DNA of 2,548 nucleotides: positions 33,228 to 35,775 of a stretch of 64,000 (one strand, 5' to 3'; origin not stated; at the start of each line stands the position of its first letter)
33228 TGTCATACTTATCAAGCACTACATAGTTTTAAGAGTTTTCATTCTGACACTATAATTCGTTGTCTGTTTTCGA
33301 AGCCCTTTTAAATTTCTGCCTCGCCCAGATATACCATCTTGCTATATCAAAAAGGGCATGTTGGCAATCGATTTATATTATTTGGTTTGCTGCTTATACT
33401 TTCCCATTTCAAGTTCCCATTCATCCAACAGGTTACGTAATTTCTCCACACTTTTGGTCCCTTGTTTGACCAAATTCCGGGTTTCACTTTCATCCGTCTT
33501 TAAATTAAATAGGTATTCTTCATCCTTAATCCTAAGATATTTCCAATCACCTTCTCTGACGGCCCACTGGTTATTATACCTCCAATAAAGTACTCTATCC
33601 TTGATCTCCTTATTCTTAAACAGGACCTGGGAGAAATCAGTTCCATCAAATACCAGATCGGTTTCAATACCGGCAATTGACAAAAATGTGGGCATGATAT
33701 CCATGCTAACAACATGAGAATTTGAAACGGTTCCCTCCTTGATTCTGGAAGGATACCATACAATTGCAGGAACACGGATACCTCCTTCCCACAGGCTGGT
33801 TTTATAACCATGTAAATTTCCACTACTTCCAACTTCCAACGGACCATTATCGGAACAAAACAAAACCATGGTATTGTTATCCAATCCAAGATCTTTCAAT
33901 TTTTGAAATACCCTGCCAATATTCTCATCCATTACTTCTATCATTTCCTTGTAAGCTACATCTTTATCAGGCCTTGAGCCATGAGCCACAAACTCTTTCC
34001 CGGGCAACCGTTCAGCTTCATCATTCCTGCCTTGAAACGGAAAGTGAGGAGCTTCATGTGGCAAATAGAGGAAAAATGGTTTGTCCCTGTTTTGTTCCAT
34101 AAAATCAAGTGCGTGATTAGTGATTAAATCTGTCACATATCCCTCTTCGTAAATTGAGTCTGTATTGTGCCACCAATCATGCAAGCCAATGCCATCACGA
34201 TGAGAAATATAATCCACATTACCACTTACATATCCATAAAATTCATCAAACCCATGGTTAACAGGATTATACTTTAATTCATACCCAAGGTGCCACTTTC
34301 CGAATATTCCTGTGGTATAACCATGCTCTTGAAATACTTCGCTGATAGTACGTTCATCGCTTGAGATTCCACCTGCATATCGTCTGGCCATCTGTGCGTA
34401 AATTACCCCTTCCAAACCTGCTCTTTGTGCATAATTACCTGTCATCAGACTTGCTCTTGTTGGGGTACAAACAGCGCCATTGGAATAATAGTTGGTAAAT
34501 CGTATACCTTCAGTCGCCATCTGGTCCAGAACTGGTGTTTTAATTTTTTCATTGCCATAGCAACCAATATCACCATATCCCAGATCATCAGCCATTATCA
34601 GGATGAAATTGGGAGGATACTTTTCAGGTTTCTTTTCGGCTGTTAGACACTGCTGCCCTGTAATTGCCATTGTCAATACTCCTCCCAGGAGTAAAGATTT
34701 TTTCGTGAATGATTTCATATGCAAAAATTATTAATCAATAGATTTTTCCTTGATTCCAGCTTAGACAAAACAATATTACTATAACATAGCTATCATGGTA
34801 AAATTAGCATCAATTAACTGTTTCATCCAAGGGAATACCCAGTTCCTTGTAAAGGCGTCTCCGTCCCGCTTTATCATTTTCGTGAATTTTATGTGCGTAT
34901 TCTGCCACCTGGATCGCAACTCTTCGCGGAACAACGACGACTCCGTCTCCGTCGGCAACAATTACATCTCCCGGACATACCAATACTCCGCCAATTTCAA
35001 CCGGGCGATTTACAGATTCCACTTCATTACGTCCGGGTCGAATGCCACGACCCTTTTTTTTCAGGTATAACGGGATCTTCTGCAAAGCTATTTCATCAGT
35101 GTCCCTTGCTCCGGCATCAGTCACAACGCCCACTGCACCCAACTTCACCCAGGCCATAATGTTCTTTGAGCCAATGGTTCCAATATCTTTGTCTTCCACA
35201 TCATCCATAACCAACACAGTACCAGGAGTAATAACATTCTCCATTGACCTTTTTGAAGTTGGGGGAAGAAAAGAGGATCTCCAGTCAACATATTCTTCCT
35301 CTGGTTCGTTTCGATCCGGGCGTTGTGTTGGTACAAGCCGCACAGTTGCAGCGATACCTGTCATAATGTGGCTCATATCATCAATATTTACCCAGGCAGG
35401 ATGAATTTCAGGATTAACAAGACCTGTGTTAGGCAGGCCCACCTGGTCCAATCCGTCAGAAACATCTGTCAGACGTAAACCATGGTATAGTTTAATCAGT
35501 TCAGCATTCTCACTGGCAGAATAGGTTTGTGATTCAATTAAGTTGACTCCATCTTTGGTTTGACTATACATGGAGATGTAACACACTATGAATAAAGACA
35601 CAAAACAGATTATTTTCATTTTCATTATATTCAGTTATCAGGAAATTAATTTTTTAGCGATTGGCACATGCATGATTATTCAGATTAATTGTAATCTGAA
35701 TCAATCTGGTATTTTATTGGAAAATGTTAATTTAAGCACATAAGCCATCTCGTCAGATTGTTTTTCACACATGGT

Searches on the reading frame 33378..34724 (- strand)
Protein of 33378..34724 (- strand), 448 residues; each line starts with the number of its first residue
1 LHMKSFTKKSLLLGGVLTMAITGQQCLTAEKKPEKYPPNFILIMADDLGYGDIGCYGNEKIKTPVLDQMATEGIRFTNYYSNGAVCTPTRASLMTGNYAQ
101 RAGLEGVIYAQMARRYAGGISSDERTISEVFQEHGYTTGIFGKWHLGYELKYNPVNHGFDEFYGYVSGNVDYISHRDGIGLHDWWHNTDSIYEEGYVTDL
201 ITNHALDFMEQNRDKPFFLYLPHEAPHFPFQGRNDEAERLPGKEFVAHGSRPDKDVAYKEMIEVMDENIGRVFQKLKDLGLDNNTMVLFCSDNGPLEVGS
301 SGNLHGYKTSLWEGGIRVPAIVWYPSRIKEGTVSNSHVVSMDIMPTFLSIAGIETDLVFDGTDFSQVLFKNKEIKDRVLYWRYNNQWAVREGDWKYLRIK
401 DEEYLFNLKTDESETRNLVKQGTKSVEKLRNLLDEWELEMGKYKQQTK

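Call 11: search_protein_families(library=pfam, proteins=[window:33378-34724:-], max_evalue=0.00001)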
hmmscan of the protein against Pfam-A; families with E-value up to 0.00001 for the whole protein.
window:33378-34724:- (448 aa): 3 families
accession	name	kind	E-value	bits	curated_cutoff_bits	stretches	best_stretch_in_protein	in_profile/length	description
PF00884.28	Sulfatase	-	1.3e-65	222.1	25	1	38-353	1-301/301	Sulfatase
PF16347.10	SGSH_C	-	8.9e-13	49.1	29.3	1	308-423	8-136/154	N-sulphoglucosamine sulphohydrolase, C-terminal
PF01663.27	Phosphodiest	-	1.1e-06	29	23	1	60-294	18-220/342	Type I phosphodiesterase / nucleotide pyrophosphatase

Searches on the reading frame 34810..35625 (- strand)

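Call 11: search_protein_families(library=pfam, proteins=[window:34810-35625:-], max_evalue=0.00001)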
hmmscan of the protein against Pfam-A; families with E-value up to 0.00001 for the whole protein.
window:34810-35625:- (271 aa): 1 family
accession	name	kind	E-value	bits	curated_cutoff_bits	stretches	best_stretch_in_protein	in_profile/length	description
PF03737.21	RraA-like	-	1.1e-21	78.1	24.5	1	53-231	2-152/152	Aldolase/RraA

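Call 67: search_protein_families(library=ncbifam, proteins=[window:34810-35625:-], max_evalue=0.00001)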
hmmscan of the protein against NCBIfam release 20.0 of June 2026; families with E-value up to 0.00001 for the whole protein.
window:34810-35625:- (271 aa): 6 families
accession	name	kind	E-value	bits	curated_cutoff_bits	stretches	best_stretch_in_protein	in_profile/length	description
NF006093.0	PRK08245.1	subfamily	1.2e-30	106.7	208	1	65-251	27-204/240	hypothetical protein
NF009399.0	PRK12764.1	equivalog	4.7e-22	78.7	444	1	88-251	310-463/501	fumarylacetoacetate hydrolase family protein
NF006731.0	PRK09262.1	equivalog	1.2e-19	70.8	179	1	131-261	78-208/229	4-carboxy-4-hydroxy-2-oxoadipate aldolase/oxaloacetate decarboxylase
TIGR02798.1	ligK_PcmE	equivalog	5.6e-18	65.4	304.5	1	131-260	72-200/222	4-carboxy-4-hydroxy-2-oxoadipate aldolase/oxaloacetate decarboxylase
NF004850.0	PRK06201.1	subfamily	6.5e-17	61.8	231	1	131-256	77-201/222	hypothetical protein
NF005442.0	PRK07028.1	equivalog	7.2e-16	57.8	593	1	130-252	285-405/430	bifunctional hexulose-6-phosphate synthase/ribonuclease regulator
